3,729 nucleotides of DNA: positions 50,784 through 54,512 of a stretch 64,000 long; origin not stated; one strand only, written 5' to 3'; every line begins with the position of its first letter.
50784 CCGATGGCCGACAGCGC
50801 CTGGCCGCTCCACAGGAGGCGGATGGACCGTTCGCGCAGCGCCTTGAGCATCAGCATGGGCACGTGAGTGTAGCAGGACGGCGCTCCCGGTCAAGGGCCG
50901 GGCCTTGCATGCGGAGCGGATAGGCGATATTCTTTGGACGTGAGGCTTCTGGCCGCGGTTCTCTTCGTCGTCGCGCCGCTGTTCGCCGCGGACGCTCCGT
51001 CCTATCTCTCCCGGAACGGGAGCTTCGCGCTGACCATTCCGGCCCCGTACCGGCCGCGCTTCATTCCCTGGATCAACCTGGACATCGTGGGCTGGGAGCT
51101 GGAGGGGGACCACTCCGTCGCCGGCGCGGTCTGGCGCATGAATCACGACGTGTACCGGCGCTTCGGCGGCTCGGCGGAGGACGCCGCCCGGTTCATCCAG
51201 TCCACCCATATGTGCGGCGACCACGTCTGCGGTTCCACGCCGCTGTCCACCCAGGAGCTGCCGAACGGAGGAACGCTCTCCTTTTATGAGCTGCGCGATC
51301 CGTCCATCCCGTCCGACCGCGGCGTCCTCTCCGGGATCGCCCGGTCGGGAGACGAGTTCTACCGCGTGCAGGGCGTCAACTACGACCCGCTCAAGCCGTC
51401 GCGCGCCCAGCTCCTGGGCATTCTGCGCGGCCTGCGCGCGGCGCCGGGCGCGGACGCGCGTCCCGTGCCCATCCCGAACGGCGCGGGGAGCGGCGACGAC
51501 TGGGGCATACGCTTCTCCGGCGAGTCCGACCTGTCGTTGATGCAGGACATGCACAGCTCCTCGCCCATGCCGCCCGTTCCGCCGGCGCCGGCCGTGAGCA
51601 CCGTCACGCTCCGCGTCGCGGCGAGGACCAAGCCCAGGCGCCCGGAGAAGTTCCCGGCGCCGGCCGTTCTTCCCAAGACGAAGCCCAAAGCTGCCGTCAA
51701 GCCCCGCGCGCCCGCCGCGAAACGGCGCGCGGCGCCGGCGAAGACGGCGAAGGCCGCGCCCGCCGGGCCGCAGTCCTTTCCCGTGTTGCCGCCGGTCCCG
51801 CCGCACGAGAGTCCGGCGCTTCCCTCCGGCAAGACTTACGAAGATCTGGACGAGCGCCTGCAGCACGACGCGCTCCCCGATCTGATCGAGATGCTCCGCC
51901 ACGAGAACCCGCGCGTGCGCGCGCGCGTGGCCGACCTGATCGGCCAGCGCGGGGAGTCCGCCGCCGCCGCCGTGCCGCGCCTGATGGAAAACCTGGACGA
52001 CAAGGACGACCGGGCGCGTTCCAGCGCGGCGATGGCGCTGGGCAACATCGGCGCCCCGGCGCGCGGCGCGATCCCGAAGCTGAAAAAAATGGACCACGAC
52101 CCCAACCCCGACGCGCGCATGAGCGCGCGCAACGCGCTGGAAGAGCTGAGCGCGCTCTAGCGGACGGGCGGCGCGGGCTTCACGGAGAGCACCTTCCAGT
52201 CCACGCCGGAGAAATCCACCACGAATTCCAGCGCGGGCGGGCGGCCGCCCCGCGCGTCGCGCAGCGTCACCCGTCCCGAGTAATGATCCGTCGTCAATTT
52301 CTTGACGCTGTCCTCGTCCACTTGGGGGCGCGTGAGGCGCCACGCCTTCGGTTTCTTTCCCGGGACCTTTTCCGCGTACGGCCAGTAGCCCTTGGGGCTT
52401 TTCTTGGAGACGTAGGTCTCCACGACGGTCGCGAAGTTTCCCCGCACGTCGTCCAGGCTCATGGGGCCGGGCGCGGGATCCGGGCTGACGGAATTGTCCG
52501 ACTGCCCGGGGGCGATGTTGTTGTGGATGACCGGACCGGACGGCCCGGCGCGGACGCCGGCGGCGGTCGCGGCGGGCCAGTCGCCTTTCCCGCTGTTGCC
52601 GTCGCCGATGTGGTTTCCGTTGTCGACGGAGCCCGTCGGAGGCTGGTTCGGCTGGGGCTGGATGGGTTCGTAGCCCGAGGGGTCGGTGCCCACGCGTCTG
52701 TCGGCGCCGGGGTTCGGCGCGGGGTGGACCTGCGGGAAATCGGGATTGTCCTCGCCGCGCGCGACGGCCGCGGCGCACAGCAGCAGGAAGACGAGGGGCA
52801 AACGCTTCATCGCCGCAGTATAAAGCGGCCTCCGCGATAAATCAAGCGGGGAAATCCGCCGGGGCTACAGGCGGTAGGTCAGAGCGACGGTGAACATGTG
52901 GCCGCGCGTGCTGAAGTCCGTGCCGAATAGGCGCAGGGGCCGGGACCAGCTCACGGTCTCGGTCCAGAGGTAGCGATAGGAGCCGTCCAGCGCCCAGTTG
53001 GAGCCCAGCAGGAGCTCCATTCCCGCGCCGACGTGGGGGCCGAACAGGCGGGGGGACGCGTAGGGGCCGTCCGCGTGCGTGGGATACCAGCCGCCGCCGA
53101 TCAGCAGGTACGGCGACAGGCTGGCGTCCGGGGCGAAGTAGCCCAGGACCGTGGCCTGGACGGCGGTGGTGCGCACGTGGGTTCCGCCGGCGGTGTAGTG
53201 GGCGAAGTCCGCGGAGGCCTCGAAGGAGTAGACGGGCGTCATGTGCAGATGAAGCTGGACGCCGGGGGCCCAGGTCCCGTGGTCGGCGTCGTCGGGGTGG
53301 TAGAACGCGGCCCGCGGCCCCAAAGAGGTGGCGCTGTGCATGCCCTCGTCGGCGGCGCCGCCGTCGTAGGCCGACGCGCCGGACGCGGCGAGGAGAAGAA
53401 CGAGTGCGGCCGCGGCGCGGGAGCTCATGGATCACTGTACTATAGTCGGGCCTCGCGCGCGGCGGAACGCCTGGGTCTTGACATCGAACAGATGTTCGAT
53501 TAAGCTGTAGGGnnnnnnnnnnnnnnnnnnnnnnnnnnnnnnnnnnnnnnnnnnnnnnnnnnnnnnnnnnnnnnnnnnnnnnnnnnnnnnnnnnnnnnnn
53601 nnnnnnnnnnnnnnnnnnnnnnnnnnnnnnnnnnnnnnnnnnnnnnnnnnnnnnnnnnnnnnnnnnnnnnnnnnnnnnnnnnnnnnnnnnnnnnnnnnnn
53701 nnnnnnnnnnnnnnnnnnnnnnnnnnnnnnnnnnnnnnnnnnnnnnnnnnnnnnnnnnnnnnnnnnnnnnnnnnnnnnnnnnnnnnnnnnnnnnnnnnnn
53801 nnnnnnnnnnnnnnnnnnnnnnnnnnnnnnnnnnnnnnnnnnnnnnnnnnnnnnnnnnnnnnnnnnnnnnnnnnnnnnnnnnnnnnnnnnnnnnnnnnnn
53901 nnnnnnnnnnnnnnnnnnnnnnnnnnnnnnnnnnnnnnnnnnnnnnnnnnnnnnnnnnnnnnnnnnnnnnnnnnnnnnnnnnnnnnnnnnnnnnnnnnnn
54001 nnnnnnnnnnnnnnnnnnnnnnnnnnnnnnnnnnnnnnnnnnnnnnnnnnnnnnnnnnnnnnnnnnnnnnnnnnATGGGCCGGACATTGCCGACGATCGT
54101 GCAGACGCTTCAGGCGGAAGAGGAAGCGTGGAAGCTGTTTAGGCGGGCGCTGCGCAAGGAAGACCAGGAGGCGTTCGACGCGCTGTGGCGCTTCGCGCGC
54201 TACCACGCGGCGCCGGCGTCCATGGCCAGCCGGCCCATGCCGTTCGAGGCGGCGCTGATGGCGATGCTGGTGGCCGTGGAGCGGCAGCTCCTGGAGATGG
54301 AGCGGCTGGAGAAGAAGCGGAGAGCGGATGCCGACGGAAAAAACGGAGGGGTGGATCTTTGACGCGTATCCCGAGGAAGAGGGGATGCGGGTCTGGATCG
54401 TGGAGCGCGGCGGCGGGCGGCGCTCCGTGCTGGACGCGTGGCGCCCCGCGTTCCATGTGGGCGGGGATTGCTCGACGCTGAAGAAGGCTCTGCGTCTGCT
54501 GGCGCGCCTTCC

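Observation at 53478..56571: LexA-box-controlled cassette pairing an ImuA/SulA-like RecA-fold protein with an exonuclease-dead family-B DNA polymerase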

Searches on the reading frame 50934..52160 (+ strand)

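Call 55: search_protein_families(library=pfam, proteins=[window:50934-52160:+], max_evalue=0.001)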
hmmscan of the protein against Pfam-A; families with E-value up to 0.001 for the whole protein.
window:50934-52160:+ (408 aa): 4 families
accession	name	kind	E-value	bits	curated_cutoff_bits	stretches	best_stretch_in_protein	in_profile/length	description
PF13646.12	HEAT_2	-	7.5e-15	55.4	27.7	1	315-403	2-88/88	HEAT repeats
PF02985.28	HEAT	-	2.4e-11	43.2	23.5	0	347-372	2-27/31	HEAT repeat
PF13513.12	HEAT_EZ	-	2.5e-08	34.7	27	0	344-372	27-55/55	HEAT-like repeat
PF03130.22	HEAT_PBS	-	3e-05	24.6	20.9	0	362-383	2-21/27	PBS lyase HEAT-like repeat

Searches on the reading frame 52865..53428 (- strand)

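Call 55: search_protein_families(library=pfam, proteins=[window:52865-53428:-], max_evalue=0.001)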
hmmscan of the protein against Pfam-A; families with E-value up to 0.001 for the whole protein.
window:52865-53428:- (187 aa): 1 family
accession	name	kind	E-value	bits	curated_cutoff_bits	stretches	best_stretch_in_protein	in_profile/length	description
PF13505.12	OMP_b-brl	-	3.9e-13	50.4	28.7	1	9-186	2-174/175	Outer membrane protein beta-barrel domain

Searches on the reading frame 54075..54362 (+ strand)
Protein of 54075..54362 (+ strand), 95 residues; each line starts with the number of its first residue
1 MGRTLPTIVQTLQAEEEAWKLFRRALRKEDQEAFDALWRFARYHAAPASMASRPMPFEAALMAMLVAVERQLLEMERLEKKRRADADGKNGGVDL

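Call 3: search_protein_families(library=pfam, proteins=[window:54075-54362:+], max_evalue=1)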
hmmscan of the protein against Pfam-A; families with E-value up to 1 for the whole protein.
window:54075-54362:+ (95 aa): 1 family
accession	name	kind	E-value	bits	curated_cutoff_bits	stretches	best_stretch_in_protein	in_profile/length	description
PF24414.1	DUF7547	-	0.052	14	27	1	4-33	45-76/209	Family of unknown function (DUF7547)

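Call 4: search_protein_families(library=ncbifam, proteins=[window:54075-54362:+], max_evalue=1)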
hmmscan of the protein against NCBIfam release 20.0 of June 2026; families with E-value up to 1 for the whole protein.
window:54075-54362:+ (95 aa): 1 family
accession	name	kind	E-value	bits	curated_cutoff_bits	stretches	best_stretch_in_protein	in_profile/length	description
TIGR02337.1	HpaR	equivalog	0.061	13.1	121.2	1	10-90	5-83/130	homoprotocatechuate degradation operon regulator HpaR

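Call 8: search_protein_families(library=padloc, proteins=[window:54075-54362:+], max_evalue=1)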
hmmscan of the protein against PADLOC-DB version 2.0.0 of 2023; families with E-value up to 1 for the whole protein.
window:54075-54362:+ (95 aa): 0 families

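Call 20: find_homologous_proteins(query=window:54075-54362:+, max_evalue=0.001)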
Query window:54075-54362:+ (95 aa): 420 proteins with E <= 0.001 among 422 candidates; the best 120 are listed.
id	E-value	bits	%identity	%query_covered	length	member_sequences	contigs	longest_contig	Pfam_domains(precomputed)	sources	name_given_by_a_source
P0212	4.0e-51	188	93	100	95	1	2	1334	PF26485.1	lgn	-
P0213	2.0e-49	183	91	100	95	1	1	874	PF26485.1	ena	-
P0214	2.1e-49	183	91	100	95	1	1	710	PF26485.1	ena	-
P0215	2.9e-49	183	91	100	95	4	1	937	PF26485.1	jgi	jgi:hypothetical protein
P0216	3.2e-49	182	89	100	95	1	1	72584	PF26485.1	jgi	jgi:hypothetical protein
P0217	5.3e-49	182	89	100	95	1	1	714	PF26485.1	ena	-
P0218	6.7e-49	181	91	100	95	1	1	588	PF26485.1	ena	-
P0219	1.3e-48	181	89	100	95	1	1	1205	PF26485.1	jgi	jgi:hypothetical protein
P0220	3.0e-48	179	91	96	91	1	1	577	PF26485.1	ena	-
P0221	3.6e-48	179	91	100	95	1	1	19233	PF26485.1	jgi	jgi:hypothetical protein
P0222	5.3e-48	179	88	100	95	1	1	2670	PF26485.1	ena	-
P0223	1.0e-47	178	88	100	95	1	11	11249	PF26485.1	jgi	jgi:hypothetical protein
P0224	1.4e-47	177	88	100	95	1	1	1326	PF26485.1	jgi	jgi:hypothetical protein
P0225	1.6e-47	177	99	92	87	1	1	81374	PF26485.1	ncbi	ncbi:MAG: hypothetical protein ACHQ51_05195 [Elusimicrobiota bacterium]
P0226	3.6e-46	173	89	96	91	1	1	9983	PF26485.1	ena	-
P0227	4.1e-46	173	95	83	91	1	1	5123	PF26485.1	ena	-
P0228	4.4e-46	172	88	96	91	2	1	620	PF26485.1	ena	-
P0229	8.8e-46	171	88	96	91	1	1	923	PF26485.1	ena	-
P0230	2.0e-45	170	93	92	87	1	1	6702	PF26485.1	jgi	jgi:hypothetical protein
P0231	4.0e-45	169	92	94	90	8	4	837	PF26485.1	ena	-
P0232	4.6e-45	169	87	100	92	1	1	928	PF26485.1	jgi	jgi:hypothetical protein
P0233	4.8e-45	169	92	92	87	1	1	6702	PF26485.1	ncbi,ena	-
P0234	9.1e-45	168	86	96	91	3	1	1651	PF26485.1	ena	-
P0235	1.2e-44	168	91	92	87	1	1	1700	PF26485.1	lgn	-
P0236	1.9e-44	167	86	100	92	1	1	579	PF26485.1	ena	-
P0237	3.1e-44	167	90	97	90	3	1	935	PF26485.1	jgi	jgi:hypothetical protein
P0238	3.9e-44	166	86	100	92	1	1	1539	PF26485.1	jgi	jgi:hypothetical protein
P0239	6.0e-44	166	85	100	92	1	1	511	PF26485.1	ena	-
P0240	6.9e-44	165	90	92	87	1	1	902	PF26485.1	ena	-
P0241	8.9e-44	165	89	92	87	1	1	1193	PF26485.1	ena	-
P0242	1.2e-43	165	90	94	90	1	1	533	PF26485.1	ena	-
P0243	1.5e-43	164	90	92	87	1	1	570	PF26485.1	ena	-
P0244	1.9e-43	164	84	100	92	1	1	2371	PF26485.1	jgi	jgi:hypothetical protein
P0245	2.5e-43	164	90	92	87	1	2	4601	PF26485.1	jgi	jgi:hypothetical protein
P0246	2.6e-43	164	84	100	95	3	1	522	PF26485.1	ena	-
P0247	3.1e-43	163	90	92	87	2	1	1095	PF26485.1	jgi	jgi:hypothetical protein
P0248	3.1e-43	163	96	79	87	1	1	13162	PF26485.1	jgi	-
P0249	6.0e-43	162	86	96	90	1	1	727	PF26485.1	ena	-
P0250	7.4e-43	162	95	79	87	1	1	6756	PF26485.1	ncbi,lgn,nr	ncbi:MAG TPA: hypothetical protein VN915_07355 [Elusimicrobiota bacterium]|nr:hypothetical protein [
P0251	8.4e-43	162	89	92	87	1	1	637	PF26485.1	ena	-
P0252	1.7e-42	161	89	92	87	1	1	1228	PF26485.1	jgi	jgi:hypothetical protein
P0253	1.7e-42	161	86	100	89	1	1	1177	PF26485.1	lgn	-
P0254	3.3e-42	160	89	94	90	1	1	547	PF26485.1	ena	-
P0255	4.4e-42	160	90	92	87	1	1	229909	PF26485.1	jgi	jgi:hypothetical protein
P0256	6.2e-42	159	87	92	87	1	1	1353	PF26485.1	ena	-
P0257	7.0e-42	159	87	92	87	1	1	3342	PF26485.1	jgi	jgi:hypothetical protein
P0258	7.3e-42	159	87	92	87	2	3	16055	PF26485.1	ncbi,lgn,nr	ncbi:MAG: hypothetical protein HKL90_05490 [Elusimicrobia bacterium]|nr:hypothetical protein [Elusim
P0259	8.4e-42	159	87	100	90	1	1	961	PF26485.1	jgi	jgi:hypothetical protein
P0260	8.9e-42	159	87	92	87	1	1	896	PF26485.1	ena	-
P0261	9.5e-42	159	86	92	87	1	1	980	PF26485.1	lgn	-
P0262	1.0e-41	158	89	92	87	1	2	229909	PF26485.1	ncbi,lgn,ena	-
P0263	1.3e-41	158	85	100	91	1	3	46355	PF26485.1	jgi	jgi:hypothetical protein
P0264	1.3e-41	158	84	100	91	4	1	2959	PF26485.1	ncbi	-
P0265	1.6e-41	158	86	92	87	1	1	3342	PF26485.1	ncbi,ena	-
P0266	1.7e-41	158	83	98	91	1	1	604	PF26485.1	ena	-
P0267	1.7e-41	158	86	92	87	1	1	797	PF26485.1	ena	-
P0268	2.1e-41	157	89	88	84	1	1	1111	PF26485.1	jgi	jgi:hypothetical protein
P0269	2.1e-41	157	85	100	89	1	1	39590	PF26485.1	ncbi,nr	ncbi:MAG: hypothetical protein HYX59_01615 [Elusimicrobia bacterium]|nr:hypothetical protein [Elusim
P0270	2.6e-41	157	85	100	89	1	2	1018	PF26485.1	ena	-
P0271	3.1e-41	157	87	92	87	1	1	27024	PF26485.1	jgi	-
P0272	3.3e-41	157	83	100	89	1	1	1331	PF26485.1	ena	-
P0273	3.4e-41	157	86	92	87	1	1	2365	PF26485.1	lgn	-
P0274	3.4e-41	157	86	92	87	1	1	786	PF26485.1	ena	-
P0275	3.5e-41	157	96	80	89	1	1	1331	PF26485.1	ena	-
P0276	5.7e-41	156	84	100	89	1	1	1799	PF26485.1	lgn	-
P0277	9.7e-41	155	87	88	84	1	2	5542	PF26485.1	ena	-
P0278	1.4e-40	155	86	92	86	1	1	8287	PF26485.1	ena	-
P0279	1.8e-40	155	82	100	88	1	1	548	PF26485.1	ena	-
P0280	2.6e-40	154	85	92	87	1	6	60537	PF26485.1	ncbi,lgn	-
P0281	5.0e-40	153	81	100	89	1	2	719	PF26485.1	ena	-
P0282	5.1e-40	153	85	96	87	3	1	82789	PF26485.1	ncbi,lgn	-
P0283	6.3e-40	153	84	100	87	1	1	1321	PF26485.1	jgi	jgi:hypothetical protein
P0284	6.5e-40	153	85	92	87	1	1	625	PF26485.1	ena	-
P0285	6.7e-40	153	77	100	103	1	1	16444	PF26485.1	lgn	-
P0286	8.4e-40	152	87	96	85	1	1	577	PF26485.1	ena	-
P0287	1.4e-39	152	82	100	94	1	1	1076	PF26485.1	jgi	jgi:hypothetical protein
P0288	2.0e-39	151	83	92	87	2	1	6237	PF26485.1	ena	-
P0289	2.2e-39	151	96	80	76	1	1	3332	PF26485.1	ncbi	ncbi:MAG: hypothetical protein ACHQ2Z_16185, partial [Elusimicrobiota bacterium]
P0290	2.2e-39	151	86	89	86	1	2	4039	PF26485.1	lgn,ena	-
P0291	2.5e-39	151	85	100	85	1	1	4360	PF26485.1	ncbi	ncbi:MAG: hypothetical protein ACHQ2Z_15305 [Elusimicrobiota bacterium]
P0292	2.8e-39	151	91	85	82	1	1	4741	PF26485.1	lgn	-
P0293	5.2e-39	150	86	92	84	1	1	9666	PF26485.1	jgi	jgi:hypothetical protein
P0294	7.6e-39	149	91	81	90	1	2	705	PF26485.1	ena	-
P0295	1.3e-38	149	84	96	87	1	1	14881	PF26485.1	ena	-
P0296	1.5e-38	148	90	81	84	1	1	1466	PF26485.1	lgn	-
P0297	2.2e-38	148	85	92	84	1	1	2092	PF26485.1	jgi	jgi:hypothetical protein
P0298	2.2e-38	148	81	96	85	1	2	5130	PF26485.1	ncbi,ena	-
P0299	2.9e-38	147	80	96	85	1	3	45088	PF26485.1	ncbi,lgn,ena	-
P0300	4.4e-38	147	82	92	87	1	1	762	PF26485.1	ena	-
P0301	4.5e-38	147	81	96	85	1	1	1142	PF26485.1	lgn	-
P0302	4.8e-38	147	88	89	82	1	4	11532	PF26485.1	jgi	jgi:hypothetical protein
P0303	7.7e-38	146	85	89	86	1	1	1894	PF26485.1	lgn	-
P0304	9.0e-38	146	81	96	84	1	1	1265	PF26485.1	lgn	-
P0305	9.3e-38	146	87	89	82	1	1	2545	PF26485.1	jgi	jgi:hypothetical protein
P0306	1.0e-37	146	84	92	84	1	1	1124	PF26485.1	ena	-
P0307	1.2e-37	145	82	96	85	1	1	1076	PF26485.1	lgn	-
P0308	1.2e-37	145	87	89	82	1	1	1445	PF26485.1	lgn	-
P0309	1.4e-37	145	90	77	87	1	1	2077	PF26485.1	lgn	-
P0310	1.5e-37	145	81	96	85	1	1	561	PF26485.1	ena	-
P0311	1.8e-37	145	88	89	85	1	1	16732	PF26485.1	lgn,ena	-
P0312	2.1e-37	145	76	100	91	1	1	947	PF26485.1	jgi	jgi:hypothetical protein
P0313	5.8e-37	143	82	96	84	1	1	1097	PF26485.1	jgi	-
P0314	8.4e-37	143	81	89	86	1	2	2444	PF26485.1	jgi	jgi:hypothetical protein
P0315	9.2e-37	143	75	100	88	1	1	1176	PF26485.1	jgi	-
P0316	9.7e-37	143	71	100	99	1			PF26485.1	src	-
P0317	1.5e-36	142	83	81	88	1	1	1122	PF26485.1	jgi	jgi:hypothetical protein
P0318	2.1e-36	142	82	89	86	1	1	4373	PF26485.1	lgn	-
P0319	2.5e-36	141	83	92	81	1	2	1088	PF26485.1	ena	-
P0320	3.3e-36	141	80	89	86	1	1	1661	PF26485.1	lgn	-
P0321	4.3e-36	141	79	92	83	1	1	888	PF26485.1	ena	-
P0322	5.0e-36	140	86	89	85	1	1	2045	PF26485.1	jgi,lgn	jgi:hypothetical protein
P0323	8.5e-36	140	84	92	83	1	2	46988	PF26485.1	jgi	-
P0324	1.4e-35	139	81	81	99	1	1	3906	PF26485.1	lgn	-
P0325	2.1e-35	138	85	89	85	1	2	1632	PF26485.1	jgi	jgi:hypothetical protein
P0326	2.7e-35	138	86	80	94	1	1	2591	PF26485.1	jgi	-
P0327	2.8e-35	138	80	92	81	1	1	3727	PF26485.1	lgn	-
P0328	3.1e-35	138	86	81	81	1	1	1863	PF26485.1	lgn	-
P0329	3.2e-35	138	80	92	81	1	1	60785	PF26485.1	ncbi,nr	ncbi:MAG: hypothetical protein Q8T11_11615 [Elusimicrobiota bacterium]|nr:hypothetical protein [Elus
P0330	3.2e-35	138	84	89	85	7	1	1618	PF26485.1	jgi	-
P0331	3.4e-35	138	77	100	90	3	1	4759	PF26485.1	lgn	-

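Call 56: predict_structure(alignment_id=A3)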
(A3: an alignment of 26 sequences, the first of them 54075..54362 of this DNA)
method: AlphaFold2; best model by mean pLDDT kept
length: 95 residues; sequences in the alignment: 26
mean_pLDDT: 64.1   pTM: 0.34
mean pLDDT of the five models: 64.1, 61.9, 57.7, 55.6, 54.9
residues with pLDDT >= 90: 0; 70-90: 37; 50-70: 47; < 50: 11
segments of 3 or more residues with pLDDT < 50: 89-95
pLDDT, mean of each block of 10 residues (from residue 1): 64 73 75 72 55 57 68 71 53 42
secondary structure, 60 per line:
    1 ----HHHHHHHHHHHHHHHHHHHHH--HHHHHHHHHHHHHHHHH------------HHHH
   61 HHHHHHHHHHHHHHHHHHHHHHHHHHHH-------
elements in order: H5-25 H28-44 H57-88
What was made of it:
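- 54075..54362 (+): PPB2 (arCOG07300 / Pfam DUF8156): 95-aa three-helix partner protein with the N-terminal MGRT arm. The AF2 monomer shows helices 5-25, 28-44 and 57-88 at low confidence, pLDDT 64 (call 56).
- On PolB2 mutasome operon (iRadA-PPB2-PolB2): Helices are predicted at 5-25, 28-44 and 57-88 (call 56, low confidence).
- The PPB2 monomer model is of low confidence (call 56).
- Tried and rejected: PPB2 monomer model (call 56): too low in confidence (pLDDT 64, pTM 0.34) for a fold search, so none was run.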
